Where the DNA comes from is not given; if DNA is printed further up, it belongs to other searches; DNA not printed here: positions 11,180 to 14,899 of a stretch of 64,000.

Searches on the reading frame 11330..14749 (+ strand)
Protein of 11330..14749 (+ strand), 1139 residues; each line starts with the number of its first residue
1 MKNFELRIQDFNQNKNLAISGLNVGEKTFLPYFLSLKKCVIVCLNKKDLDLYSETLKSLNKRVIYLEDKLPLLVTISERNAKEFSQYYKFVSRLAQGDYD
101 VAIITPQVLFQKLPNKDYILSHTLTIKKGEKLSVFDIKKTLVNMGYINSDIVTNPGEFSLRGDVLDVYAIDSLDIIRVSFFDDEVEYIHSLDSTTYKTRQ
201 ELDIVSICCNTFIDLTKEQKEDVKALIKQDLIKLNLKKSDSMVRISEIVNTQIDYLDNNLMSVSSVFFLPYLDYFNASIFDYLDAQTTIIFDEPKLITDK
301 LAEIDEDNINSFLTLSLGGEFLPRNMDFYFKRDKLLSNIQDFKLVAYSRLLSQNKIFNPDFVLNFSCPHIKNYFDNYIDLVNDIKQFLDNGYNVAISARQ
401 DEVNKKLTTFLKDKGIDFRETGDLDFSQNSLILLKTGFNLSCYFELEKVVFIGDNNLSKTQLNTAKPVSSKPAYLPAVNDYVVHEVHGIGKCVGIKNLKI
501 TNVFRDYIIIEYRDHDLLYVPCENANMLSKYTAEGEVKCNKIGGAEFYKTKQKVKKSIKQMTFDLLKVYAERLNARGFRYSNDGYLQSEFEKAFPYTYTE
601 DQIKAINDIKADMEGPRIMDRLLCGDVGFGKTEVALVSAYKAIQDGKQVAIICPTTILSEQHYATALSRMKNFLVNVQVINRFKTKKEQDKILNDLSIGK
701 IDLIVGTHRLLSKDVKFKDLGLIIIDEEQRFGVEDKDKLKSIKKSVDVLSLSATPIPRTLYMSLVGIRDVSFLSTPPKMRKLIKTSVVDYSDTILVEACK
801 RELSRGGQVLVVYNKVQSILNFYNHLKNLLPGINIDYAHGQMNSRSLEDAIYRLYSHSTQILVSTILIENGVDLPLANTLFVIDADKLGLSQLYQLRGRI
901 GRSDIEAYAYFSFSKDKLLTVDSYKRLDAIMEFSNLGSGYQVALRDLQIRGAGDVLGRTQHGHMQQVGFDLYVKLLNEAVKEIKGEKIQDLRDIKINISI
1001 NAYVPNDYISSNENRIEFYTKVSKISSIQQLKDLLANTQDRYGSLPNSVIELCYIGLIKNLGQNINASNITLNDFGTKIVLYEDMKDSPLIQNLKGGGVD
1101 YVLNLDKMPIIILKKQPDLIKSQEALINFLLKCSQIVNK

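Call 12: search_protein_families(library=pfam, proteins=[window:11330-14749:+])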
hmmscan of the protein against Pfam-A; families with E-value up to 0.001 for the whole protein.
window:11330-14749:+ (1139 aa): 6 families
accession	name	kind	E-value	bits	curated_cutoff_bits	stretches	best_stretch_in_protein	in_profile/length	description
PF00270.35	DEAD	-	2.9e-25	89.4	26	1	599-760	1-164/167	DEAD/DEAH box helicase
PF17757.6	UvrB_inter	-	5.1e-21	75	22.9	1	124-209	1-87/91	UvrB interaction domain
PF00271.37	Helicase_C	-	2.1e-20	73.4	23.5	1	798-903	5-109/110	Helicase conserved C-terminal domain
PF03461.20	TRCF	-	5.5e-17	62.4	25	1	999-1087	2-90/95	TRCF domain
PF02559.22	CarD_TRCF_RID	-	1.5e-16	60.7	23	1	478-531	3-56/57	CarD-like/TRCF RID domain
PF22590.2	Cas3-like_C_2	-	5.8e-05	23.8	27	1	806-903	2-104/106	CRISPR-associated nuclease/helicase Cas3, C-terminal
